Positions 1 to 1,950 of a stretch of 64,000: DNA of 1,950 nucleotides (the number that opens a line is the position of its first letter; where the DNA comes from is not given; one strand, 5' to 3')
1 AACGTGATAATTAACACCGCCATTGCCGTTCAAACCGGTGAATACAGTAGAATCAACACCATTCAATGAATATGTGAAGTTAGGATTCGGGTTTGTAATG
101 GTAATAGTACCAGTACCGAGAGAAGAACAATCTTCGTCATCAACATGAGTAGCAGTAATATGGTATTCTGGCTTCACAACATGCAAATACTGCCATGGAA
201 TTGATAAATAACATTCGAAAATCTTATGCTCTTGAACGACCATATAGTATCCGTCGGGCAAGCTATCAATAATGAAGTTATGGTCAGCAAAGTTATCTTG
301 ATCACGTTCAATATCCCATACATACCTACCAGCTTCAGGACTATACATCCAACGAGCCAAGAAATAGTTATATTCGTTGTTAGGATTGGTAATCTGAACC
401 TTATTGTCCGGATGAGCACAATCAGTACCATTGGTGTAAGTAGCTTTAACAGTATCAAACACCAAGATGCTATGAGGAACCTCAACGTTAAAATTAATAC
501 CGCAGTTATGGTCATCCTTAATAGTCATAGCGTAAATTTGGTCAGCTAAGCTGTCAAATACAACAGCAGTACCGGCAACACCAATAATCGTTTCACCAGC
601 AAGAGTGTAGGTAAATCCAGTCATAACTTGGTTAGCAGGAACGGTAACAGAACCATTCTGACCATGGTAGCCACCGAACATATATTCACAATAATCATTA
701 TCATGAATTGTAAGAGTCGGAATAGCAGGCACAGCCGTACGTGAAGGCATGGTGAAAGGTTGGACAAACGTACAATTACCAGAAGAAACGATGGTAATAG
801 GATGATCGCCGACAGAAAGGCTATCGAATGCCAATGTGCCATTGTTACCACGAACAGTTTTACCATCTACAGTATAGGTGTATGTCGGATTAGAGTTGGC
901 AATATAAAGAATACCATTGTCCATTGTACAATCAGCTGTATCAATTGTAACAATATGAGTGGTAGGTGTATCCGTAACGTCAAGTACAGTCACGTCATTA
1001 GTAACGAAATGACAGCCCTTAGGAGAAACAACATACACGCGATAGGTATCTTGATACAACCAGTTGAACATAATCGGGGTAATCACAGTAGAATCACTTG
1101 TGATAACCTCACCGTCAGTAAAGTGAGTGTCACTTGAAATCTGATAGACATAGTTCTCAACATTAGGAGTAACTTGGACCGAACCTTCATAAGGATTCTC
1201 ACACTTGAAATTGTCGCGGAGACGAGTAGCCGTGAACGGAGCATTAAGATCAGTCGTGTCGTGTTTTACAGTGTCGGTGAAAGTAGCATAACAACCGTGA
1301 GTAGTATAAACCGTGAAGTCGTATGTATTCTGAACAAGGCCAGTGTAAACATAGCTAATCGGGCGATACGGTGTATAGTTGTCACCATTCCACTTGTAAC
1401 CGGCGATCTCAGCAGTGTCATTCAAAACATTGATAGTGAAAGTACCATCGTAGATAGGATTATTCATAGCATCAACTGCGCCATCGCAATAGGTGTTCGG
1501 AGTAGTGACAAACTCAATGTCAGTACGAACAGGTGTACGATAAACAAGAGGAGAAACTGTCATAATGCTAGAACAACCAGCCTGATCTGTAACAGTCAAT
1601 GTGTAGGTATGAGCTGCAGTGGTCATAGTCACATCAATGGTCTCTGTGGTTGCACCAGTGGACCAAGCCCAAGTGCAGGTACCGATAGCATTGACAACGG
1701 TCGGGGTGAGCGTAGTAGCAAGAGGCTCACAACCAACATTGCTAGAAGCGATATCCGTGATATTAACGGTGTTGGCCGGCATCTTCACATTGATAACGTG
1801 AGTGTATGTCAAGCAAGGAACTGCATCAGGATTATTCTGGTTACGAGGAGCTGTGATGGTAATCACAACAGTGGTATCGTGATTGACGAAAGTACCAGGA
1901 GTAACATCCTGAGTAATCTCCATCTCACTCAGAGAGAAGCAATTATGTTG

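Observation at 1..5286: Giant SprB-repeat adhesin ORF missed by the ORF track because it runs off the window edge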

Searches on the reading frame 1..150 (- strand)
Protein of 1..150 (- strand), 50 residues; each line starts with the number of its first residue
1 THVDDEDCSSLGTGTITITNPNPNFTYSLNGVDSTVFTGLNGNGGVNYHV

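Call 54: search_protein_families(library=pfam, proteins=[window:1-150:-], max_evalue=10)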
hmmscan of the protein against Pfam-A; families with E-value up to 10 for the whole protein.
seq(50 aa): 2 families
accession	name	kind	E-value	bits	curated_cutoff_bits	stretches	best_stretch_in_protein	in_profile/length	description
PF16662.10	FLYWCH_u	-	0.35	11.3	36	1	12-23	24-35/38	FLYWCH-type zinc finger-containing protein 1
PF19079.5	CFSR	-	2.4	8.9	27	1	12-26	17-31/49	Collagen-flanked surface repeat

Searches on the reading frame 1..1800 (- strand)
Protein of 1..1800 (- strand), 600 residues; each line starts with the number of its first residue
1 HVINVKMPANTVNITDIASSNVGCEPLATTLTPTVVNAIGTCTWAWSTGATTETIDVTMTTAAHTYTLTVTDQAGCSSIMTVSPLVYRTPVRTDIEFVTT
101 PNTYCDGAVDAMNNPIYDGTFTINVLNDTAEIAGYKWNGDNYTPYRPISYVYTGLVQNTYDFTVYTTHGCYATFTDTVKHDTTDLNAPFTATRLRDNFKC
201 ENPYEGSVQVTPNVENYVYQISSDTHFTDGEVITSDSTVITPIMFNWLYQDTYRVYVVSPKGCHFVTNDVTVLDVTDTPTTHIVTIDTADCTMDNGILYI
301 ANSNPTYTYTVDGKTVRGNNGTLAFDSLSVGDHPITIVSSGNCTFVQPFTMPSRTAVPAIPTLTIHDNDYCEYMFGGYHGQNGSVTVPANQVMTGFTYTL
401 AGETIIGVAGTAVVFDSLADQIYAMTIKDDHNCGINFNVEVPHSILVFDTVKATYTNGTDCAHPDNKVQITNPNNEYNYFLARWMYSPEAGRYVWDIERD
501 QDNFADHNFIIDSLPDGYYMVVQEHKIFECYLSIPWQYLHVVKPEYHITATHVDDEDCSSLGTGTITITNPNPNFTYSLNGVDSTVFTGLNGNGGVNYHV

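Call 13: find_related_loci(query=window:1-1800:-, collection=genome_contigs, flank=10000)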
Query window:1-1800:- (600 aa) in genome_contigs; peptide patterns used: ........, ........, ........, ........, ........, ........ (x = any residue, [..] = any of these).
14 stretches matched a pattern; 7 encode a relative of the query (tblastn E <= 1e-3); 7 distinct loci.
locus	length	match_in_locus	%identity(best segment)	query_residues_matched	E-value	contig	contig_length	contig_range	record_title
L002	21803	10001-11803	65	1-600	0e+0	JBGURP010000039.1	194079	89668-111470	MAG: Bacteroidales bacterium isolate ruminal_MAG_113 ruminal_MAG_113_contig_0039, whole genome shotgun sequence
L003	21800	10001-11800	55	1-592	0e+0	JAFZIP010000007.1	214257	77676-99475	MAG: Bacteroidales bacterium isolate RGIG7800 Water_buffalos_Reticulum-1__c203, whole genome shotgun sequence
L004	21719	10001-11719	50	1-596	6e-155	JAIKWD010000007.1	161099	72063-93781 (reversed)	MAG: Bacteroidales bacterium isolate RUI419 k141_10586131_flag=0_multi=17.7719_len=161099, whole genome shotgun sequence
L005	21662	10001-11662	46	1-579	5e-138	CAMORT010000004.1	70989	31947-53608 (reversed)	MAG: uncultured Bacteroidales bacterium isolate SRR873608_bin.152_metaWRAP_v1.3_MAG genome assembly, contig: NODE_698_le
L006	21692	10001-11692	39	1-592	2e-119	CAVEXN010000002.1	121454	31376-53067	Oscillospiraceae bacterium isolate H07675-L1_cleanbin_000010 genome assembly, contig: Spades_H07675-L1_contig_41, whole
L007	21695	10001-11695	41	1-592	2e-121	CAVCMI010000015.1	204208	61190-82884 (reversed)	Oscillospiraceae bacterium isolate G02608-L1_cleanbin_000005 genome assembly, contig: Spades_G02608-L1_contig_12, whole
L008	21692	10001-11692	39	1-592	2e-118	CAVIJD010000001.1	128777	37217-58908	bacterium isolate H07634-L1_cleanbin_000010 genome assembly, contig: Spades_H07634-L1_contig_63, whole genome shotgun se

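Call 17: search_protein_families(library=pfam, proteins=[L002:6464-17890:+, L006:6599-17800:+], max_evalue=0.1)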
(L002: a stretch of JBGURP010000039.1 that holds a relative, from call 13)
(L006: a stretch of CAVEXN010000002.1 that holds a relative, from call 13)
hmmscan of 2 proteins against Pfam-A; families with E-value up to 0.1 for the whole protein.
L002:6464-17890:+ (3809 aa): 1 family
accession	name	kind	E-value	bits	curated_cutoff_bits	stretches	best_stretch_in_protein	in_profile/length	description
PF18962.6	Por_Secre_tail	-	1.2e-11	45.1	27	1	3732-3807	1-75/75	Secretion system C-terminal sorting domain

L006:6599-17800:+ (3734 aa): 5 families
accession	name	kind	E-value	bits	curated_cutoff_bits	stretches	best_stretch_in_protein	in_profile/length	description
PF18962.6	Por_Secre_tail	-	1.2e-11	45.2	27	1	3656-3732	1-75/75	Secretion system C-terminal sorting domain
PF19081.6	Ig_7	-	1.2e-06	29.1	27.3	1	3327-3411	4-80/84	Ig-like domain CHU_C associated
PF07495.19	Y_Y_Y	-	0.00018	21.8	26.6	0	1430-1467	4-45/65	Y_Y_Y domain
PF19408.5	PKD_6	-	0.0076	17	25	1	1487-1556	2-72/82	PKD-like domain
PF13895.12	Ig_2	-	0.015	16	27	0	570-634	19-67/79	Immunoglobulin domain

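Call 18: search_protein_families(library=ncbifam, proteins=[L002:6464-17890:+, L006:6599-17800:+], max_evalue=0.1)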
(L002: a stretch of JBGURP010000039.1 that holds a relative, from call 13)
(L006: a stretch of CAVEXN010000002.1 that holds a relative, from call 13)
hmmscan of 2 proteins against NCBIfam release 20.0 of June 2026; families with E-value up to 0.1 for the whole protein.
L002:6464-17890:+ (3809 aa): 1 family
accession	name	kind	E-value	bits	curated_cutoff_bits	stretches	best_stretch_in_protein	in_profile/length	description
TIGR04183.1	Por_Secre_tail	domain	3.1e-09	36.7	23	1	3732-3807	1-71/72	T9SS type A sorting domain-containing protein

L006:6599-17800:+ (3734 aa): 1 family
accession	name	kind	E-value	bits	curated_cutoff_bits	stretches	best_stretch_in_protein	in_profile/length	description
TIGR04183.1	Por_Secre_tail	domain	8.9e-10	38.4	23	1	3656-3732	1-71/72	T9SS type A sorting domain-containing protein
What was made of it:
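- On T9SS type A cargo: Scores are 36.7-38.4 bits against a cut-off of 23, and 45 bits against 27, in the orthologues (calls 17, 18).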

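Call 19: search_protein_families(library=pfam, proteins=[L002:17894-19744:+, L002:19796-20509:+, L002:21003-21560:+], max_evalue=0.01)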
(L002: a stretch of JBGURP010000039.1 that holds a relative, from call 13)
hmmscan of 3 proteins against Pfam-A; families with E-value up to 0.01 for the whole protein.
L002:17894-19744:+ (617 aa): 12 families
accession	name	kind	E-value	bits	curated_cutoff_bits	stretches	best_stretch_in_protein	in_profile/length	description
PF00664.28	ABC_membrane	-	6.8e-36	124.8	28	1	81-338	17-274/274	ABC transporter transmembrane region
PF00005.33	ABC_tran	-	5.2e-32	111.8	25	1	399-548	1-137/137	ABC transporter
PF06414.18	Zeta_toxin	-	3.8e-07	30.2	22.3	1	412-460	19-66/199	Zeta toxin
PF02463.25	SMC_N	-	2.1e-06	27.8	40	1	487-590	135-211/220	RecF/RecN/SMC N terminal domain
PF13401.12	AAA_22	-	0.0017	19.1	27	1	410-551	6-97/130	AAA domain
PF20720.3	nSTAND3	-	0.0022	18.1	27.2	1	407-497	15-93/155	Novel STAND NTPase 3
PF00270.35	DEAD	-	0.0027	17.9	26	0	406-568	11-150/167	DEAD/DEAH box helicase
PF09818.15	ABC_ATPase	-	0.0044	16.5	23.2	0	493-551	132-189/283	P-loop domain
PF01583.26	APS_kinase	-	0.0052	17.3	21.1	0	408-449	1-43/152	Adenylylsulphate kinase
PF13604.12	AAA_30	-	0.0073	16.5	27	0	410-437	19-46/191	AAA domain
PF13555.12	AAA_29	-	0.0092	16.2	27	0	404-427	17-40/61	P-loop containing region of AAA domain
PF03193.22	RsgA_GTPase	-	0.0097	16.2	30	0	399-429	97-126/174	RsgA GTPase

L002:19796-20509:+ (238 aa): 5 families
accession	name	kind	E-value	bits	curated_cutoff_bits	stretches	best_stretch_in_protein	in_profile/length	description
PF02390.23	Methyltransf_4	-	2.5e-28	99.2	24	1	64-231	2-170/173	Putative methyltransferase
PF13847.12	Methyltransf_31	-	2.4e-06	27.7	27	1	67-126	7-67/145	Methyltransferase domain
PF13649.12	Methyltransf_25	-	1.5e-05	26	27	1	69-136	3-67/97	Methyltransferase domain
PF24675.1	NpmA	-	0.00011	22.1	60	1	62-142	22-105/214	16S rRNA (adenine(1408)-N(1))-methyltransferase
PF08242.18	Methyltransf_12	-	0.0065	17.6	30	0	68-100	1-33/98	Methyltransferase domain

L002:21003-21560:+ (186 aa): 1 family
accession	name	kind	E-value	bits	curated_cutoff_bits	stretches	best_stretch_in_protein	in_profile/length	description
PF02357.24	NusG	-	4.1e-19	69.3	22.2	1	9-115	2-92/93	Transcription termination factor nusG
